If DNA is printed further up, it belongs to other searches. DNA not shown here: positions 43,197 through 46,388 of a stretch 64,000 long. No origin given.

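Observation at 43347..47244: Novel two-gene cassette: 964-aa lipoprotein-like receptor-type membrane protein plus a multi-zinc-ribbon protein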

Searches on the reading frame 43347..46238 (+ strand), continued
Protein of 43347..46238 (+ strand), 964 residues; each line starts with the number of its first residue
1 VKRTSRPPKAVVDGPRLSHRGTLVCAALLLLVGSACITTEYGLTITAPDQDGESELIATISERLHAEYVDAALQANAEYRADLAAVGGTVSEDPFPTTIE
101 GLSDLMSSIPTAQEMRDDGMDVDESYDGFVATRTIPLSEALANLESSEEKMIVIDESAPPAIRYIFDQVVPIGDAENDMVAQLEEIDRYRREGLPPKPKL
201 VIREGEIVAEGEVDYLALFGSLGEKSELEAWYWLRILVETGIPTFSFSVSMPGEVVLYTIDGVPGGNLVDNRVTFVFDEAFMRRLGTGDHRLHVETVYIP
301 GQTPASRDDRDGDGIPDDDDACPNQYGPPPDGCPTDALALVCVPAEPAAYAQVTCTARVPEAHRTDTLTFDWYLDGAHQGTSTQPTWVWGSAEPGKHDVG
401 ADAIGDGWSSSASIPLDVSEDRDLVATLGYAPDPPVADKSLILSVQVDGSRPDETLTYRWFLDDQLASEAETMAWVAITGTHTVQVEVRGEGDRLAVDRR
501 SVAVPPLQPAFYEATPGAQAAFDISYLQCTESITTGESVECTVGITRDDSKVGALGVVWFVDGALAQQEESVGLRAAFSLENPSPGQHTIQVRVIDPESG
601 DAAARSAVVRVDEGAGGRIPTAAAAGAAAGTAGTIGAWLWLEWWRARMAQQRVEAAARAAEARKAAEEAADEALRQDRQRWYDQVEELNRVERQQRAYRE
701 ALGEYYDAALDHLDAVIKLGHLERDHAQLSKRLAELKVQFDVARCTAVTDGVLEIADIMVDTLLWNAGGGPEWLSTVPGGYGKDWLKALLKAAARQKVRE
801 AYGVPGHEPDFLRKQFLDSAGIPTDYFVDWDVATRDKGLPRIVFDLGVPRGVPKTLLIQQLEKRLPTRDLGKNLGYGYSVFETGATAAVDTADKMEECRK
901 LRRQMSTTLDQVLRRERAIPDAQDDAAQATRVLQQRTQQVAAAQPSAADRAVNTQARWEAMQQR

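Call 51: find_related_loci(query=A4, collection=genome_contigs, flank=10000)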
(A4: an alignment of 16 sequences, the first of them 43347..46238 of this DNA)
Query A4 (964 aa) in genome_contigs; peptide patterns used: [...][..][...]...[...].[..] (x = any residue, [..] = any of these).
66 stretches matched a pattern; 12 encode a relative of the query (tblastn E <= 1e-3); 12 distinct loci.
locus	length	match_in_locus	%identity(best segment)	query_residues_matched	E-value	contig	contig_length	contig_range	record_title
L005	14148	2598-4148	39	422-947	7e-86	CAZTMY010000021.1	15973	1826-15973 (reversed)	MAG TPA_asm: uncultured Anaerolineales bacterium isolate binchicken_co19_534 genome assembly, contig: NODE_5943_length_1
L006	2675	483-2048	37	417-945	2e-76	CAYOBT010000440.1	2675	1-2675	MAG TPA_asm: uncultured Anaerolineales bacterium isolate binchicken_co334_27 genome assembly, contig: NODE_87597_length_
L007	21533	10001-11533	37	334-935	3e-72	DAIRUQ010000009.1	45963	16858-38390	MAG TPA_asm: Chloroflexota bacterium isolate CTOTU19826 NODE_712_length_45963_cov_7.674893, whole genome shotgun sequenc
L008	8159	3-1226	37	530-945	2e-54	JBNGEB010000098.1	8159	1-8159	MAG: Anaerolineae bacterium isolate E05-057 bin20.fa-98, whole genome shotgun sequence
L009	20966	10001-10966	31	319-642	6e-32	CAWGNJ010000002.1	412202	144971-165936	MAG: uncultured Actinomycetota bacterium isolate MFD03804.bin.3.76 genome assembly, contig: contig_37506, whole genome s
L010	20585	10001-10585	38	508-708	6e-29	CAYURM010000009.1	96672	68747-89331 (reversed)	MAG TPA_asm: uncultured Anaerolineaceae bacterium isolate SRP241326_co4_46 genome assembly, contig: NODE_361_length_9667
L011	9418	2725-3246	36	519-700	2e-25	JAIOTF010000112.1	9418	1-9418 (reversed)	MAG: Anaerolineaceae bacterium isolate SMBSF63 bin_68_k127_1684106, whole genome shotgun sequence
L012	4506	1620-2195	34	529-722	2e-25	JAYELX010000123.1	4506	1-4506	MAG: Chloroflexota bacterium isolate MAG096 MAG096_123, whole genome shotgun sequence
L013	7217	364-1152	31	338-701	1e-21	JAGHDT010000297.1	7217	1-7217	MAG: Anaerolineae bacterium isolate AUK315 PB_MBMC_269_c_000000000296, whole genome shotgun sequence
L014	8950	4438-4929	33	527-701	2e-20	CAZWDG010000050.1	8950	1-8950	MAG TPA_asm: uncultured Brevefilum sp. isolate SRP098346_co1_320 genome assembly, contig: NODE_10363_length_8950_cov_5.5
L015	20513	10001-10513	28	519-701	4e-16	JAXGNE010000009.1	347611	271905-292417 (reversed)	MAG: Anaerolineaceae bacterium isolate AnMBR.bin249 bin249_9, whole genome shotgun sequence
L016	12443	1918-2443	35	519-701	6e-12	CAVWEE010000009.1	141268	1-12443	MAG: uncultured Chloroflexia bacterium isolate MFD03804.bin.2.46 genome assembly, contig: contig_49907, whole genome sho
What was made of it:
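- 45201..45278 (+): Conserved Ala/Gly/Trp-rich predicted transmembrane segment (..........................). The motif [GA]WLW[LA]EW retrieved the genome loci (call 51).
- The family is mostly restricted to one filamentous lineage (call 51). Distribution is lineage-restricted rather than patchy across phyla (call 51).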

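Call 55: search_protein_families(library=pfam, proteins=[L005:4151-5149:+, L010:12403-13581:+, L013:2937-4145:+, L015:12114-13322:+, L005:5165-5638:+, L010:13509-14072:+, L015:13334-13840:+, L010:9095-12403:+, L015:9458-12262:+, L009:9191-12061:+], max_evalue=0.05)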
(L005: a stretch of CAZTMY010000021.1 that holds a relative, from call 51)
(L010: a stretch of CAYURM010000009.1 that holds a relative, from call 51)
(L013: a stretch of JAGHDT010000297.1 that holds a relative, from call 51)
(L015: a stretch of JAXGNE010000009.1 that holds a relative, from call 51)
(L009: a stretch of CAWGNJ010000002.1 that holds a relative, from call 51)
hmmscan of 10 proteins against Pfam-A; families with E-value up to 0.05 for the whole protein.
L005:4151-5149:+ (333 aa): 8 families
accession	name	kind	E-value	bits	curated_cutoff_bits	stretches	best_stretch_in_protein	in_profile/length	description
PF12773.13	DZR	-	3e-16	59.7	27.3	2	282-329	1-45/45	Double zinc ribbon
PF13240.11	Zn_Ribbon_1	-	5.4e-10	39.2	25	2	311-332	2-23/23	zinc-ribbon domain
PF13248.11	Zn_ribbon_3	-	1.6e-08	34.1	27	2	310-332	4-26/26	zinc-ribbon domain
PF24463.1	DUF7577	-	2.6e-06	27.4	28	2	308-331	2-25/27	Domain of unknown function (DUF7577)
PF18912.6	DZR_2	-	8.6e-06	25.9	27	1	281-328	9-55/56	Double zinc ribbon domain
PF17032.10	Zn_ribbon_15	-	9e-05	23.6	28.9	0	296-329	40-73/73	zinc-ribbon family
PF09889.16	DUF2116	-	0.015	15.7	26.8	0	282-303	6-28/59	Probable treble clef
PF24460.1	DUF7575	-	0.038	13.8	28.5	1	278-303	2-27/28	Domain of unknown function (DUF7575)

L010:12403-13581:+ (393 aa): 3 families
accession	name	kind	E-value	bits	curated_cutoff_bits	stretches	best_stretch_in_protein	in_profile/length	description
PF13240.11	Zn_Ribbon_1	-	9.3e-08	32.1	25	1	366-386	1-21/23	zinc-ribbon domain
PF13248.11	Zn_ribbon_3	-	2.6e-05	24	27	1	367-386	5-24/26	zinc-ribbon domain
PF12773.13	DZR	-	0.00025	21.6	27.3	1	362-385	22-45/45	Double zinc ribbon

L013:2937-4145:+ (403 aa): 8 families
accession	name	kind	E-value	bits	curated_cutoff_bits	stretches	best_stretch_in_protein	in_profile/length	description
PF13248.11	Zn_ribbon_3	-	5e-07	29.4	27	1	379-402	3-26/26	zinc-ribbon domain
PF24463.1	DUF7577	-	1.6e-06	28.1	28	1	377-402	1-26/27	Domain of unknown function (DUF7577)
PF13240.11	Zn_Ribbon_1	-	2.1e-06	27.8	25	1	381-402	2-23/23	zinc-ribbon domain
PF24460.1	DUF7575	-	1.7e-05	24.5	28.5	1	377-402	2-27/28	Domain of unknown function (DUF7575)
PF12773.13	DZR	-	0.00031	21.3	27.3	1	381-401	1-21/45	Double zinc ribbon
PF10571.15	UPF0547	-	0.00054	20.5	29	1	380-399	2-21/26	Uncharacterised protein family UPF0547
PF17032.10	Zn_ribbon_15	-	0.0089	17.2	28.9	1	376-399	50-73/73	zinc-ribbon family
PF18912.6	DZR_2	-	0.04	14.2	27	0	380-400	9-29/56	Double zinc ribbon domain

L015:12114-13322:+ (403 aa): 0 families

L005:5165-5638:+ (158 aa): 1 family
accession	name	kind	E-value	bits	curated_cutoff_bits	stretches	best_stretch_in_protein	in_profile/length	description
PF07301.16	DUF1453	-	0.0014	19.1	24.6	1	8-100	5-94/145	CcdC protein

L010:13509-14072:+ (188 aa): 3 families
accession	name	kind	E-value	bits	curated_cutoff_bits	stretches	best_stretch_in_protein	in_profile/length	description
PF09852.15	DUF2079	-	0.004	16.7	28.2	1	22-174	135-276/459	Predicted membrane protein (DUF2079)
PF12676.12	DUF3796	-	0.0099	16.7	24.8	1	53-106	54-107/120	Protein of unknown function (DUF3796)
PF25587.1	Rv2743c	-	0.014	15.5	27.7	0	52-119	20-85/237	Rv2743c family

L015:13334-13840:+ (169 aa): 1 family
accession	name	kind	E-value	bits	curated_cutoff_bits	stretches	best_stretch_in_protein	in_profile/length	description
PF07301.16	DUF1453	-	0.0041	17.6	24.6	1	26-134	5-112/145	CcdC protein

L010:9095-12403:+ (1103 aa): 1 family
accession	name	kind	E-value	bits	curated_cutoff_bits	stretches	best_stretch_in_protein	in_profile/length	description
PF13336.12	AcetylCoA_hyd_C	-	0.046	14.1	23.7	0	824-870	20-65/154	Acetyl-CoA hydrolase/transferase C-terminal domain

L015:9458-12262:+ (935 aa): 0 families

L009:9191-12061:+ (957 aa): 4 families
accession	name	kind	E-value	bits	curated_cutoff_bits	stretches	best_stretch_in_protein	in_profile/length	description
PF06832.18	BiPBP_C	-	1.5e-09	38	26.8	1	407-449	42-85/90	Penicillin-Binding Protein C-terminus Family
PF00801.26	PKD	-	2.2e-07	31.2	23.5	1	276-343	13-80/80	PKD domain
PF17957.7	Big_7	-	0.00043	21.3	24.1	0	393-441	18-68/70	Bacterial Ig domain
PF18911.6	PKD_4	-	0.0028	18.1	27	1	271-334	11-74/85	PKD domain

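Call 63: search_protein_families(library=pfam, proteins=[P0027, P0039, P0042, P0045, P0046, P0052, P0053, P0057, P0067, P0075], max_evalue=0.01)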
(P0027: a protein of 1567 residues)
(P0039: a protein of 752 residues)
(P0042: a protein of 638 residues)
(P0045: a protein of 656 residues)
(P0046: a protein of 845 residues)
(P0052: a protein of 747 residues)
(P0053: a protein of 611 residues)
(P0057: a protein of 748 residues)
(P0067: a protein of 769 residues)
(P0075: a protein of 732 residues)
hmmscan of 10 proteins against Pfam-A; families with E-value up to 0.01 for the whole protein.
P0027 (1567 aa): 3 families
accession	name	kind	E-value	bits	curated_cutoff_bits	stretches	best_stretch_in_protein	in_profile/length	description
PF07676.18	PD40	-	1.6e-08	34.7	20.9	1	1386-1422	2-38/38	WD40-like Beta Propeller Repeat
PF00930.27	DPPIV_N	-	0.00079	18.7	22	1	1372-1445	22-93/354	Dipeptidyl peptidase IV (DPP IV) N-terminal region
PF06439.18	3keto-disac_hyd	-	0.0018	18.8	26.8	1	1144-1308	12-186/187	3-keto-disaccharide hydrolase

P0039 (752 aa): 1 family
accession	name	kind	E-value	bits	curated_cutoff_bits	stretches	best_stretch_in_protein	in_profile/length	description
PF02412.23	TSP_3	-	0.00046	20.2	25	1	345-364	14-33/36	Thrombospondin type 3 repeat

P0042 (638 aa): 0 families

P0045 (656 aa): 0 families

P0046 (845 aa): 1 family
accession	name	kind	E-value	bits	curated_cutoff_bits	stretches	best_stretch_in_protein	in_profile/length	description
PF00404.24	Dockerin_1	-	1.1e-05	25.9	22.9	1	783-830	2-52/57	Dockerin type I domain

P0052 (747 aa): 0 families

P0053 (611 aa): 1 family
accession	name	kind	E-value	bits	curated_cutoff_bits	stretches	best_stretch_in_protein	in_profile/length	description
PF12662.13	cEGF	-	0.0011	19.2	26.6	1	383-399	4-20/24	Complement Clr-like EGF-like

P0057 (748 aa): 0 families

P0067 (769 aa): 0 families

P0075 (732 aa): 1 family
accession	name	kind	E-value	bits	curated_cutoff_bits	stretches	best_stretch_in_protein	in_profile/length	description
PF12662.13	cEGF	-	0.0084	16.4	26.6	0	362-378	4-20/24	Complement Clr-like EGF-like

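Call 70: search_protein_families(library=pfam, alignment_id=A7, max_evalue=0.1)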
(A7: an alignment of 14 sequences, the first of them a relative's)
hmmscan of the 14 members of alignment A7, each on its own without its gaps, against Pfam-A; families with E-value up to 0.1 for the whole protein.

A. member 1, L005:5165-5635:+ (157 aa): 1 family
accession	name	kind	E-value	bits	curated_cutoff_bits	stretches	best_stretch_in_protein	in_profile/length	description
PF07301.16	DUF1453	-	0.0014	19.1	24.6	1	8-100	5-94/145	CcdC protein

B. families by the number of members that match (of 14 scanned): 5 families
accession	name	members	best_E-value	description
PF07301.16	DUF1453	8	1.6e-05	CcdC protein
PF12676.12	DUF3796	2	0.0077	Protein of unknown function (DUF3796)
PF25587.1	Rv2743c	2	0.0099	Rv2743c family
PF09852.15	DUF2079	2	0.015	Predicted membrane protein (DUF2079)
PF10247.14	Romo1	2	0.03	Reactive mitochondrial oxygen species modulator 1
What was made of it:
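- Closest known: DUF1453 / CcdC membrane proteins. Same: Eight of 14 C proteins hit the model, best E 1.6e-5 (call 70).
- Closest known: DUF1453 / CcdC membrane proteins. Different: The hits shown with bit scores are below the curated cut-off (19.1 and 17.6 bits against 24.6; calls 55, 70).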

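Call 71: search_solved_structures(query=A7, max_evalue=5)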
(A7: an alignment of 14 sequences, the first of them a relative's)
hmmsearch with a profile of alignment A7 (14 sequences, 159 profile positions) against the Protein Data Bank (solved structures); distinct sequences matched with E-value up to 5: 0.

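Call 75: search_solved_structures(query=A9, max_evalue=5)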
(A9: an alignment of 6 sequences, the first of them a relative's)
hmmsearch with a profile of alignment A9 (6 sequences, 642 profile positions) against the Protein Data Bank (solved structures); distinct sequences matched with E-value up to 5: 1.
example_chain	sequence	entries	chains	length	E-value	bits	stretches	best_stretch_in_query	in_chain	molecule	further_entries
8a24_A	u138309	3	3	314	1.5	10.3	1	286-325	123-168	Lysophospholipase A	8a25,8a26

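Call 76: search_protein_families(library=ncbifam, proteins=[L010:10430-12400:+, L013:1033-2934:+, L015:10370-12259:+, L010:12403-13578:+, L015:12114-13319:+, P0007, P0009, L005:5165-5635:+], max_evalue=0.1)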
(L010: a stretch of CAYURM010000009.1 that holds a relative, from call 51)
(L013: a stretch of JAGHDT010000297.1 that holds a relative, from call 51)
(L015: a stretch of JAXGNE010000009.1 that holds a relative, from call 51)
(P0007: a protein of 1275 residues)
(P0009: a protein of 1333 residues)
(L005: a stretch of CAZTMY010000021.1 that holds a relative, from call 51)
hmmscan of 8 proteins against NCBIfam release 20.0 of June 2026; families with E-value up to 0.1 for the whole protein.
L010:10430-12400:+ (657 aa): 0 families

L013:1033-2934:+ (634 aa): 0 families

L015:10370-12259:+ (630 aa): 0 families

L010:12403-13578:+ (392 aa): 3 families
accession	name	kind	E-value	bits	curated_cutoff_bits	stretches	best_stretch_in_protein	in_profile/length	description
NF045510.1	4Cys_prefix_kin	domain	0.00069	19.8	24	1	358-374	10-26/26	4-Cys prefix domain-containing protein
NF003161.0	PRK04136.1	equivalog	0.059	12.9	54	0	363-387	13-37/49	50S ribosomal protein L40e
NF001645.0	PRK00420.1-2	equivalog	0.099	12.7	162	0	345-391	5-53/106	hypothetical protein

L015:12114-13319:+ (402 aa): 0 families

P0007 (1275 aa): 0 families

P0009 (1333 aa): 5 families
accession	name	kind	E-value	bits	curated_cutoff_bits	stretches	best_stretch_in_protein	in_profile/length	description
TIGR02073.1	PBP_1c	equivalog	0.01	14.5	494.2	0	272-317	675-720/728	penicillin-binding protein 1C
NF038112.1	myxo_dep_M36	subfamily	0.011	12.9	1500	1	259-368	1489-1577/1604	myxosortase-dependent M36 family metallopeptidase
NF038111.1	rhom_dep_M36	equivalog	0.021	12.2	1700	1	241-318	1184-1268/1315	rhombosortase-dependent M36 family metallopeptidase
NF012211.1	tand_rpt_95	domain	0.034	14.1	90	0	265-327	16-85/98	tandem-95 repeat protein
TIGR00864.1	PCC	subfamily_domain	0.1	8.9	1861.4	0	255-320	1674-1738/2700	polycystin cation channel protein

L005:5165-5635:+ (157 aa): 1 family
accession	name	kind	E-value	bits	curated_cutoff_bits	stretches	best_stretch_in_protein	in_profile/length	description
NF006116.0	PRK08264.1-2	equivalog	0.065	12.8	459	1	76-119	112-155/235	SDR family oxidoreductase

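Call 83: list_cluster_members(proteins=[P0003, window:43347-46238:+, P0006, P0005])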
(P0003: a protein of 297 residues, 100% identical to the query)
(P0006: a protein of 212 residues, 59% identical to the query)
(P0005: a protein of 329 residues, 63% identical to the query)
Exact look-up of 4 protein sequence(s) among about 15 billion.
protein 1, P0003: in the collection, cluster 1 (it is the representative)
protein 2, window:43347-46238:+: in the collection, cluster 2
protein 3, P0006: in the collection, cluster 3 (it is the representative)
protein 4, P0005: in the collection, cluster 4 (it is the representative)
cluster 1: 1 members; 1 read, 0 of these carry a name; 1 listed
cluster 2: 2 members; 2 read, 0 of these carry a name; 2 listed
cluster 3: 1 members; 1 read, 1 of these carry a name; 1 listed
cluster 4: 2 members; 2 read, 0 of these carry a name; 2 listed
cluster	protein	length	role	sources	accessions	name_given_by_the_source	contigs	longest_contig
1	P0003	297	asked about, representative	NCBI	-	-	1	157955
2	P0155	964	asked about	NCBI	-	-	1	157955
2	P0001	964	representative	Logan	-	-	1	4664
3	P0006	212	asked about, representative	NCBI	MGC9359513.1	MAG: zinc ribbon domain-containing protein, partial [Anaerolineae bacterium]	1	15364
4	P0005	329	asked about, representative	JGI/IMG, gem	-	-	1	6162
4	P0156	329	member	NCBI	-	-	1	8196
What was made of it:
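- Tried and rejected: The cluster look-up shows only that it is an unnamed NCBI contig of 157,955 bp (call 83).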

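Call 84: find_encoding_contigs(protein=window:43347-46238:+, flank=500, max_places=2)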
Protein window:43347-46238:+ (964 aa): no gene with exactly this product is on record in the collection.

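Call 85: find_related_loci(query=A4, collection=viral_contigs, flank=8000)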
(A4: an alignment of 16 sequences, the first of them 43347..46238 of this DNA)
Query A4 (964 aa) in viral_contigs; peptide patterns used: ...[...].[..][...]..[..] (x = any residue, [..] = any of these).
17 stretches matched a pattern, but none encodes a relative of the query by tblastn (E <= 1e-3).

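Call 86: search_protein_families(library=padloc, proteins=[L010:9095-12400:+, L010:12403-13578:+, L010:13584-14069:+, L005:1845-4148:+, L005:4151-5146:+, L005:5165-5635:+, P0007, P0009], max_evalue=0.1)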
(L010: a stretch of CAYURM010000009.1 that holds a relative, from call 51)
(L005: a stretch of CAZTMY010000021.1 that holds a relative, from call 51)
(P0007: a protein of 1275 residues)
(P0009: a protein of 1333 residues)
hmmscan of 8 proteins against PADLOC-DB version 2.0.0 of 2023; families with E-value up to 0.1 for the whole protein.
L010:9095-12400:+ (1102 aa): 0 families

L010:12403-13578:+ (392 aa): 0 families

L010:13584-14069:+ (162 aa): 0 families

L005:1845-4148:+ (768 aa): 0 families

L005:4151-5146:+ (332 aa): 0 families

L005:5165-5635:+ (157 aa): 0 families

P0007 (1275 aa): 0 families

P0009 (1333 aa): 0 families
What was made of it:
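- On Known or candidate anti-phage defence systems (PADLOC-DB 2.0): A, B and C of types 1 and 2 gave nothing (call 86).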
